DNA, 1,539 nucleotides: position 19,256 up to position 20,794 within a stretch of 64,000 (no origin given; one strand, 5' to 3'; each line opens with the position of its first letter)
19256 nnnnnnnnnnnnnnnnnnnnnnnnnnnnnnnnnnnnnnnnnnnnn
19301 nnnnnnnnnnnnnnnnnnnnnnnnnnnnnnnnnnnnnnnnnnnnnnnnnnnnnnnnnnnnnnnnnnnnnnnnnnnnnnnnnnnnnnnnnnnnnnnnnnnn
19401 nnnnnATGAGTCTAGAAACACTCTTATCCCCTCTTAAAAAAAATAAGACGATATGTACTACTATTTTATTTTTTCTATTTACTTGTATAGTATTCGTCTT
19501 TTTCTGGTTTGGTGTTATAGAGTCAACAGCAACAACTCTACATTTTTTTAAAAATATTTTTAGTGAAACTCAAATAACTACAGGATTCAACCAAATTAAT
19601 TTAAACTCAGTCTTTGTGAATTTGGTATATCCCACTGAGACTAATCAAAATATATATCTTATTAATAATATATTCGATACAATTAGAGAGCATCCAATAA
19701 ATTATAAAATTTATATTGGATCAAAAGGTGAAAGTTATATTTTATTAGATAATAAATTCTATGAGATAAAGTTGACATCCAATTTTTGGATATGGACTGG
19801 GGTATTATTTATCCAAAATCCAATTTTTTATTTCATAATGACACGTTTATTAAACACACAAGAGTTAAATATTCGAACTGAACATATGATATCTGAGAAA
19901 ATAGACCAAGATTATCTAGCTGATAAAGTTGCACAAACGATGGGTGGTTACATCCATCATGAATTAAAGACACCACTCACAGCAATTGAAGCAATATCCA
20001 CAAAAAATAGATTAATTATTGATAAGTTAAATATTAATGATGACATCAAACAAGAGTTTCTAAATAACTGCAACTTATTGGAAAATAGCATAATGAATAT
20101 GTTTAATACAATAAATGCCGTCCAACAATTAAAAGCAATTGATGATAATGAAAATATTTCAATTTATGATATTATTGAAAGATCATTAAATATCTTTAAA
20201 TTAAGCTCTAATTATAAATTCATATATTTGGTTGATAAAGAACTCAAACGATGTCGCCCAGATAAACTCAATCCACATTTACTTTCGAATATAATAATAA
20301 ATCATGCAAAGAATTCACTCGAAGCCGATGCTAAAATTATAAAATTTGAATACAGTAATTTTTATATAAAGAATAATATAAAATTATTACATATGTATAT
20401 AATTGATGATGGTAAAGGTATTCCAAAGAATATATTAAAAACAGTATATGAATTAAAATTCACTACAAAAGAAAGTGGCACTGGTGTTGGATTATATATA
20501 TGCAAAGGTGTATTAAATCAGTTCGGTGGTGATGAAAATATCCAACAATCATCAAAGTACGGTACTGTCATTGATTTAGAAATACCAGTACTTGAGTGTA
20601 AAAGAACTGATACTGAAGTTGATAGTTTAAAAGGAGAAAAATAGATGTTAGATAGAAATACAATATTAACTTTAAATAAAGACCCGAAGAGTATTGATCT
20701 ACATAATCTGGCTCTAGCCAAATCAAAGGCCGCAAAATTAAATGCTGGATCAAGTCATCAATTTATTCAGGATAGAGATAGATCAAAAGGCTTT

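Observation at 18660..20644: Phage-encoded membrane sensor histidine kinase with a translationally coupled receiver-like gene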

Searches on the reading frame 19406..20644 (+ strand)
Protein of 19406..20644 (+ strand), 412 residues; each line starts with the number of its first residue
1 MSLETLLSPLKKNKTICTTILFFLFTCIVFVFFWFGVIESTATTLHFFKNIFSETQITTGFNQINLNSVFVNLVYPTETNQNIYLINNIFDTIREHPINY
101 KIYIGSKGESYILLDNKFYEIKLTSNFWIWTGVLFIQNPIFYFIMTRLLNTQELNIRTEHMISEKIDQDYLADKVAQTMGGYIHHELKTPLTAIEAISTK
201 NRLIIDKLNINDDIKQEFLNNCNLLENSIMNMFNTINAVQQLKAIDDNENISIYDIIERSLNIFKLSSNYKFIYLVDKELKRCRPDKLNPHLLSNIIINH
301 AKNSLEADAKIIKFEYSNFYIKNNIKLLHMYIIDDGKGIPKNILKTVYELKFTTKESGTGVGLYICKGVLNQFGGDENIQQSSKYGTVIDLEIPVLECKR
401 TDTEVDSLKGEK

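Call 3: search_protein_families(library=pfam, proteins=[window:19406-20644:+], max_evalue=1)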
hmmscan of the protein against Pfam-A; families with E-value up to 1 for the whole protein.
window:19406-20644:+ (412 aa): 3 families
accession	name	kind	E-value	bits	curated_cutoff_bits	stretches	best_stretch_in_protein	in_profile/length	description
PF02518.31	HATPase_c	-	7.4e-14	52.6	26.4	1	291-395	8-109/111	Histidine kinase-, DNA gyrase B-, and HSP90-like ATPase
PF13589.12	HATPase_c_3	-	0.00024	21.6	25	1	299-357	9-63/137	Histidine kinase-, DNA gyrase B-, and HSP90-like ATPase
PF00512.31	HisKA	-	0.021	15.3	26.9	1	182-195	8-21/66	His Kinase A (phospho-acceptor) domain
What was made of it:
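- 19406..20644 (+): Transmembrane sensor histidine kinase, 412 aa: TM1, a beta-rich external loop, TM2 running into a signalling helix, a DHp helical hairpin (aa 170-244) and an ATP-binding domain (aa 253-398). Pfam HATPase_c 52.6 bits (call 3).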

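Call 4: search_protein_families(library=phrogs, proteins=[window:19406-20644:+], max_evalue=0.1)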
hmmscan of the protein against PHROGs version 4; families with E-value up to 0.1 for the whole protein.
window:19406-20644:+ (412 aa): 6 families
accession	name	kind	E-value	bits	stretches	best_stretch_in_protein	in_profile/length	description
phrog_10912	-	other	6.5e-17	61.8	1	145-397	705-963/970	kinase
phrog_5982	-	unknown function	1.3e-10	40.8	1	326-397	774-847/1030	-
phrog_857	-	unknown function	2.8e-09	37.8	1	181-395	246-460/468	-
phrog_8137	-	unknown function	2.5e-05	24.3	1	330-376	497-543/572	-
phrog_20458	-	unknown function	0.0037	16.5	1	352-405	626-679/829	-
phrog_3569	-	unknown function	0.024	16.1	1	83-121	43-80/85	-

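Call 6: search_dna_similar(query=window:19406-20644:+, collection=phages, mode=protein, max_rows=40)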
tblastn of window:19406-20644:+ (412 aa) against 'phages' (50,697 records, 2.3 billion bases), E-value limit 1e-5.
Records with a match: 5; places in all: 5; records where one place covers at least 80% of the query: 0.
Best place of each record, by identity: <60% 5.
By first word of the organism name: Salmonella 3; Bacteriophage 1; Escherichia 1.
By host as written in the record: Homo sapiens 2; - 1; Escherichia coli O157:H7 ATCC 43895 1; Salmonella enterica subsp. enterica serovar Kentucky 1.
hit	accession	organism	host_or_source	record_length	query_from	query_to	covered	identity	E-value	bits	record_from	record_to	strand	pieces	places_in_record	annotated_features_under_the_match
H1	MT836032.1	Bacteriophage sp.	human fecal samples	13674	124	394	66%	20.5%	9e-6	54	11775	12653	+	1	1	record has no annotation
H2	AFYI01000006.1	Salmonella enterica subsp. enterica serovar Infantis str. ...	Homo sapiens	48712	179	396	53%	23.2%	3e-9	65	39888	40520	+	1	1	ATPase, histidine kinase-, DNA gyrase B-, and HSP90-like domain ...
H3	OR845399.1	Escherichia phage ECO95 1-6-1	Escherichia coli O157:H7 ATCC 43895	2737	179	396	53%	22.8%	5e-9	64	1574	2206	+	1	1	record has no annotation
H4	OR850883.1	Salmonella phage S.Kent 1-2-1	Salmonella enterica subsp. enterica ...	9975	179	396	53%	22.8%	6e-9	64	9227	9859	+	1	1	record has no annotation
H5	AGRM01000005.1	Salmonella enterica subsp. houtenae str. ATCC BAA-1581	Homo sapiens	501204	179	396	53%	22.2%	6e-9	64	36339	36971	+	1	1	ATPase, histidine kinase-, DNA gyrase B-, and HSP90-like domain ...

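Call 11: find_homologous_proteins(query=window:19406-20644:+, max_evalue=0.001)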
Query window:19406-20644:+ (412 aa): 53 proteins with E <= 0.001 among 5305 candidates.
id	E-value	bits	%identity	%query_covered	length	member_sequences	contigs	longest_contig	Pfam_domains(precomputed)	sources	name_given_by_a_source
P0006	1.4e-269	912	100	100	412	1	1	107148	PF02518.32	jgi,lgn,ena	-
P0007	1.0e-191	655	72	97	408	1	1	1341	PF02518.32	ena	-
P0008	2.0e-185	635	70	98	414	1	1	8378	PF02518.32,PF13589.13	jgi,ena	-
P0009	1.1e-72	263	39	90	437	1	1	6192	PF02518.32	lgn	-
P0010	1.7e-70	256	38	93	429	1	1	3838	PF02518.32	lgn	-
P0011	1.6e-67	246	38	81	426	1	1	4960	PF02518.32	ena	-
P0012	1.8e-55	207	34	93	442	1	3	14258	PF02518.32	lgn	-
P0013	8.7e-10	56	25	52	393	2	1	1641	PF08447.19,PF13426.14,PF08448.17,PF02518.32,PF00512.32,PF00989.32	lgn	-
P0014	3.9e-9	54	25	54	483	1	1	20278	PF02518.32,PF00512.32,PF14501.13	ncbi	-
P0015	4.2e-9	54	27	56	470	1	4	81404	PF02518.32,PF00512.32,PF14501.13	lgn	-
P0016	9.2e-9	53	24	52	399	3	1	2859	PF08447.19,PF13426.14,PF08448.17,PF02518.32,PF00512.32,PF00989.32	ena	-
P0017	7.3e-8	50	28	53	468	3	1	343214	PF02518.32,PF00512.32,PF14501.13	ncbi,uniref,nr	ncbi:sensor histidine kinase [Zhouia amylolytica]|uniref:histidine kinase n=1 Tax=Zhouia amylolytica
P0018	8.3e-8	50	26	54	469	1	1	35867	PF02518.32,PF00512.32,PF14501.13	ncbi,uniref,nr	ncbi:ATP-binding protein [Polaribacter sp. MSW13]|uniref:histidine kinase n=1 Tax=Polaribacter marin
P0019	9.3e-8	50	30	56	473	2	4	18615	PF02518.32,PF00512.32,PF14501.13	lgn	-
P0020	2.3e-7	48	23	75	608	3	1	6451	PF08448.17,PF02518.32,PF00512.32,PF16927.12,PF00989.32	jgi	-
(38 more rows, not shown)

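Call 17: find_encoding_contigs(protein=P0008, flank=10000)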
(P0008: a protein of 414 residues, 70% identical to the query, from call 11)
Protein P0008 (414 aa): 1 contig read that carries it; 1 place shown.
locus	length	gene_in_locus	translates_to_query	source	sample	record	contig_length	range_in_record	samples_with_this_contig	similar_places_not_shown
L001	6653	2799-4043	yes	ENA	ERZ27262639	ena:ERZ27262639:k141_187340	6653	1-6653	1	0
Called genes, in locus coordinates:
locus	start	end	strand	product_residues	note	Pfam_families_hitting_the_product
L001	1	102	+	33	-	?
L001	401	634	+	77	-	-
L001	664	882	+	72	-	-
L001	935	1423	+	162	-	-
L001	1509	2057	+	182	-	-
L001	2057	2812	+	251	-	-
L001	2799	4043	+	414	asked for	PF02518:HATPase_c, PF13589:HATPase_c_3 (faint)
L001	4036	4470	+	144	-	-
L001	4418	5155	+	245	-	-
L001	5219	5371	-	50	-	-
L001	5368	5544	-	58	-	-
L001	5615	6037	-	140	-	-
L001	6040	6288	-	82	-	-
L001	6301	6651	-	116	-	?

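Call 18: find_encoding_contigs(protein=P0012, flank=10000)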
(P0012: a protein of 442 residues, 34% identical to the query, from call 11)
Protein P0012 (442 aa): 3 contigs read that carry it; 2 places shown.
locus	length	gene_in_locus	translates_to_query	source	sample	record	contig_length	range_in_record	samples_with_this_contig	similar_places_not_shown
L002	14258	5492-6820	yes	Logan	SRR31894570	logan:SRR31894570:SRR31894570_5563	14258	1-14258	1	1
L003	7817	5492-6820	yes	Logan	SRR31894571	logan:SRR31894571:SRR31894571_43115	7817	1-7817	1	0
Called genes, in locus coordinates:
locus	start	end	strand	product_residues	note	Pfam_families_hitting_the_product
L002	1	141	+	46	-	?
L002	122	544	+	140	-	-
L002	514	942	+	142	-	-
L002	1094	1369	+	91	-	-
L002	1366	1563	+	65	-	-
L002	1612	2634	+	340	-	PF00112:Peptidase_C1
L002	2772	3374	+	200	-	-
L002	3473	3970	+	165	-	-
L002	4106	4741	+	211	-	-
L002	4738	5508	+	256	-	-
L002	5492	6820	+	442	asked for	PF02518:HATPase_c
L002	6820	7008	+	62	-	-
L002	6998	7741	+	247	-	-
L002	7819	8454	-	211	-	-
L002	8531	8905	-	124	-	-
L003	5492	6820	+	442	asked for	PF02518:HATPase_c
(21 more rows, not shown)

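Call 29: search_solved_structures(query=A2, max_evalue=0.00001, show_alignments=2)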
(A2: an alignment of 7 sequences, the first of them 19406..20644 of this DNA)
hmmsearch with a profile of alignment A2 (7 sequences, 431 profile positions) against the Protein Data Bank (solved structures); distinct sequences matched with E-value up to 0.00001: 13.
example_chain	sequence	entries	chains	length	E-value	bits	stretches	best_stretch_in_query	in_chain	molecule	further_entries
4gcz_A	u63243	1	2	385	1.7e-10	43.6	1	318-424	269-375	Blue-light photoreceptor, Sensor protein fixL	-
8a3u_A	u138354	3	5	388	2.1e-10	43.3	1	318-419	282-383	Putative Sensory box protein,Sensor protein FixL | Putative Sensory box protein,Putative Sensory box protein,Sensor protein FixL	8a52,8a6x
8a7f_A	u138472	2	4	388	2.1e-10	43.3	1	318-419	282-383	Putative Sensory box protein,Sensor protein FixL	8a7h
9jfj_A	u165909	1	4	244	3.1e-10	42.7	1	311-425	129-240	Sensor histidine kinase ZraS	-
3a0r_A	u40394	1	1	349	1.1e-08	37.6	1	316-420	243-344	Sensor protein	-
3a0t_A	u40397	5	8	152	1.8e-08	36.9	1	314-420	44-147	Sensor protein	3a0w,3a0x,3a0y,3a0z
3sl2_A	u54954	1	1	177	7.9e-08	34.7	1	303-427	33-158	Sensor histidine kinase yycG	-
6paj_A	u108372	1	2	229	2.1e-07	33.4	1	354-419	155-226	Sensor protein SrrB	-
5uht_A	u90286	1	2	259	3.2e-07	32.7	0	271-401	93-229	Sensor histidine kinase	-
2c2a_A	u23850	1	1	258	3.2e-07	32.7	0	271-401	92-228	SENSOR HISTIDINE KINASE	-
3dge_A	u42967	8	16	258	3.2e-07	32.7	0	271-401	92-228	Sensor protein | Histidine kinase | Sensor histidine kinase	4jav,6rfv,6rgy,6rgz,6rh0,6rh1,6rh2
6azr_A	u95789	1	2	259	2.5e-06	29.8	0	271-401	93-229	Sensor histidine kinase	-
4jas_A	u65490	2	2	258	6.6e-06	28.4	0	271-401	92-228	Histidine kinase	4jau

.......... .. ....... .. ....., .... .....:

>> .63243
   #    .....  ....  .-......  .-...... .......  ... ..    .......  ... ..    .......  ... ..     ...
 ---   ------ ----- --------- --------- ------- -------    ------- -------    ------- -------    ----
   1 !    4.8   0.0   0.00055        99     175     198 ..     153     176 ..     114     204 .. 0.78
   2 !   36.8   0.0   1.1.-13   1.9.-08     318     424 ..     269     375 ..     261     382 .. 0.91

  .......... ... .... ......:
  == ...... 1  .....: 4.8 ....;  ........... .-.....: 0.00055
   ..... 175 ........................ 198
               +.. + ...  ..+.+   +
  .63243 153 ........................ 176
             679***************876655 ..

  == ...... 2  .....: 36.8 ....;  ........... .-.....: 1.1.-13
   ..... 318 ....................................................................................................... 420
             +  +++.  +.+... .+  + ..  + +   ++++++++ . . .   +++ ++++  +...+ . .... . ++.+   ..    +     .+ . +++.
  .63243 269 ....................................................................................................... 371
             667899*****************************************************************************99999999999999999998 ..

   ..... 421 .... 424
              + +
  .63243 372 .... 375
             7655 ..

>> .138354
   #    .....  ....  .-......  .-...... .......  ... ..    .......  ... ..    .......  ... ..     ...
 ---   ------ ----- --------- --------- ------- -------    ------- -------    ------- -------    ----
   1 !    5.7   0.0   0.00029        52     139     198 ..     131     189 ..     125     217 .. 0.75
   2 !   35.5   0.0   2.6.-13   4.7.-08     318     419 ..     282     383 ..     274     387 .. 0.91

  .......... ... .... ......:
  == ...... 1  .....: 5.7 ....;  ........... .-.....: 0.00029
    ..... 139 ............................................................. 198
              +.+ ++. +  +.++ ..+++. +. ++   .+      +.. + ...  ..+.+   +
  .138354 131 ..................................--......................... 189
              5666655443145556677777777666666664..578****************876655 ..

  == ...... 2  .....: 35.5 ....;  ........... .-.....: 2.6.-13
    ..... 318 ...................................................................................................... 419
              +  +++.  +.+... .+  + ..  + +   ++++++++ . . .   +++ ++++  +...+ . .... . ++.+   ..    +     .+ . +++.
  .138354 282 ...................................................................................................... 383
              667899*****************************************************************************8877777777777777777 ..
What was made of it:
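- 19406..20644 (+): PDB profile hits are FixL, ZraS and HK853 (call 29).
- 20399..20497 (+): G1 box (D334-x-G336-x-G338), a FixL-like TTK motif (K355) and G2 box (G360-x-G362). The residue-level alignment to FixL is in call 29.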

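Call 30: find_encoding_contigs(protein=P0006, flank=10000)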
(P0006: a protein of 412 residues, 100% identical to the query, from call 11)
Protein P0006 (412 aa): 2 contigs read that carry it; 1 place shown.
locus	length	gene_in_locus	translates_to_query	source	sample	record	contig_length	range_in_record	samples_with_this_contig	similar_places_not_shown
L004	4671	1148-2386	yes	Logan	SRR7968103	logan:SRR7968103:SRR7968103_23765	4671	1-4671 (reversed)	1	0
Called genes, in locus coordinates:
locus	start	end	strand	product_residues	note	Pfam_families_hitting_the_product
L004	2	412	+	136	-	?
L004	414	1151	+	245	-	-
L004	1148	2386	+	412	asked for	PF02518:HATPase_c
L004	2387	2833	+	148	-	-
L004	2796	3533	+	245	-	-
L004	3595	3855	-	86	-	-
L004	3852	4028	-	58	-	-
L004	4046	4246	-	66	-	-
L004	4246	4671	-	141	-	?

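Call 31: find_encoding_contigs(protein=P0009, flank=10000)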
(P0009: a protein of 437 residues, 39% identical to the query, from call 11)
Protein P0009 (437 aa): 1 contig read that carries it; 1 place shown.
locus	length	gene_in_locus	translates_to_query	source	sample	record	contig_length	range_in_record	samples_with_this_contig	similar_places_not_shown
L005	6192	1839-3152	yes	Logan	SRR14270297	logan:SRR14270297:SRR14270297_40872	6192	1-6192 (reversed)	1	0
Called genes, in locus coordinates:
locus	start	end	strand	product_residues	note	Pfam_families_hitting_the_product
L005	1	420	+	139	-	?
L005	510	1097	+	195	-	-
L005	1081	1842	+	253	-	-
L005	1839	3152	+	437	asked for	PF02518:HATPase_c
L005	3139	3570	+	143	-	-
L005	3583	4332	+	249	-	-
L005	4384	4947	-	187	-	-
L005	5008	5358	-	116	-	-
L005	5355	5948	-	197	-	-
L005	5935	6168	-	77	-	-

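Call 32: find_encoding_contigs(protein=P0011, flank=10000)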
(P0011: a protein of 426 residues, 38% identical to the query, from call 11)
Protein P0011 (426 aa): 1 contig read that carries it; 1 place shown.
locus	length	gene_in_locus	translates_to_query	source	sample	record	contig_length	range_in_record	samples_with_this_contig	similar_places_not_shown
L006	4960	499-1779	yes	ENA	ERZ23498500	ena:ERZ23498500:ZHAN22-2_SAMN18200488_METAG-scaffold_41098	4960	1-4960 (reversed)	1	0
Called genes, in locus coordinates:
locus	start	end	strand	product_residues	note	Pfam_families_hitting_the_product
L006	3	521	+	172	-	?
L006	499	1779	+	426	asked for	PF02518:HATPase_c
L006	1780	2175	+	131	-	-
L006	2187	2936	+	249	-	-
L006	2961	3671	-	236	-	-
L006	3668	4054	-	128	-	-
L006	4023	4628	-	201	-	-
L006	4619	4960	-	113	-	?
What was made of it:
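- The same gene order occurs on independent assemblies from several samples (calls 17, 18, 30-32).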

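Call 35: find_related_loci(query=A2, collection=viral_contigs, flank=8000)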
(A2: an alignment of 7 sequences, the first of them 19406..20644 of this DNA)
Query A2 (412 aa) in viral_contigs; peptide patterns used: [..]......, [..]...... (x = any residue, [..] = any of these).
364 stretches matched a pattern; 2 encode a relative of the query (tblastn E <= 1e-3); 2 distinct loci.
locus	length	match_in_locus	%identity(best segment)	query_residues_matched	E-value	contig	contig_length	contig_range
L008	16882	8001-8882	33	171-404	5e-40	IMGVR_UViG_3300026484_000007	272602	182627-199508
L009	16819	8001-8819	29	140-393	5e-21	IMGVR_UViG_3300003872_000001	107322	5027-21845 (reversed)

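Call 43: get_annotated_region(hit=H1, flank=6000)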
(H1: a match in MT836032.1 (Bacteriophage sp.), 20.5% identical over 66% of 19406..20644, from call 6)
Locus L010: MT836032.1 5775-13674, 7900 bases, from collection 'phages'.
description: UNVERIFIED: Bacteriophage sp. clone scaffold_1247 genomic sequence.
organism: Bacteriophage sp. (NCBI taxid 38018)
taxonomy: Viruses
host: -; source: human fecal samples; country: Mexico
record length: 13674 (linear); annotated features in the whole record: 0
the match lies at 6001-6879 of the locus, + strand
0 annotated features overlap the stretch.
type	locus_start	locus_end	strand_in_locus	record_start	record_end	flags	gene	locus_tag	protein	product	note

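Call 50: search_protein_families(library=ncbifam, proteins=[window:19406-20644:+], max_evalue=0.01)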
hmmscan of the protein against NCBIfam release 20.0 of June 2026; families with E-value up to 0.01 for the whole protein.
window:19406-20644:+ (412 aa): 44 families (the best 25 are shown)
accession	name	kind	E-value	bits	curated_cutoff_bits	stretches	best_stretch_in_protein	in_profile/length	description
NF008468.0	PRK11360.1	equivalog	3.8e-18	65.2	646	1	183-398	403-611/616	two-component system sensor histidine kinase AtoS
NF053867.1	SprKinKinDBac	equivalog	1.6e-17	63.2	775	1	177-395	287-497/500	sporulation kinase KinD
NF007688.0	PRK10364.1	equivalog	7.4e-14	51.3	479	1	250-400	309-456/460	two-component system sensor histidine kinase ZraS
NF040750.1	tetrathio_HK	equivalog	2e-13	49.7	750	1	179-382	341-541/555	tetrathionate respiration histidine kinase TtrS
NF008312.0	PRK11100.1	equivalog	6.3e-13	48.4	356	1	153-394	238-473/477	two-component system sensor histidine kinase CreC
NF033092.0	HK_WalK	equivalog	1e-11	44.2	725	1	183-394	379-593/594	cell wall metabolism sensor histidine kinase WalK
NF008298.1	PRK11086.1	subfamily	2.3e-11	42.9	520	1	291-395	422-525/529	DcuS/MalK family sensor histidine kinase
NF010076.0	PRK13557.1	subfamily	5.8e-11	41.5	631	1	277-404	265-403/540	histidine kinase famiy protein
NF010411.0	PRK13837.1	equivalog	9.9e-11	40.4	647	1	330-398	610-678/828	two-component system VirA-like sensor kinase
NF041777.1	sens_FixL_Rhizob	equivalog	1.6e-10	40.2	850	1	294-395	380-481/485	sensor protein FixL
NF046044.1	PnpS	equivalog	2.9e-10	39.7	400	1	183-394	177-390/390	two-component system histidine kinase PnpS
NF047497.1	HK_LIC_12097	equivalog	8.5e-10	37.9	500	1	183-394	157-365/367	LIC_12097 family sensor histidine kinase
NF008302.0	PRK11091.1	equivalog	1.2e-09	37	838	1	180-401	287-511/779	aerobic respiration two-component sensor histidine kinase ArcB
NF047794.1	HisKinPtgB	equivalog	2.3e-09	36.1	1000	1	162-382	430-642/656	two-component system sensor histidine kinase PgtB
TIGR02916.1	PEP_his_kin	equivalog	6.2e-09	35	300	1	224-394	516-679/679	XrtA/PEP-CTERM system histidine kinase PrsK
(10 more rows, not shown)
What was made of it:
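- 19406..20644 (+): NCBIfam histidine-kinase models span aa 177-398 (call 50).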

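Call 51: find_related_loci(query=A2, collection=genome_contigs, flank=8000)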
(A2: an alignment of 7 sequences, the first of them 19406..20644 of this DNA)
Query A2 (412 aa) in genome_contigs; peptide patterns used: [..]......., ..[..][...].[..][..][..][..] (x = any residue, [..] = any of these).
81 stretches matched a pattern, but none encodes a relative of the query by tblastn (E <= 1e-3).
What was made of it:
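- Tried and rejected: The first found no relative (call 51).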
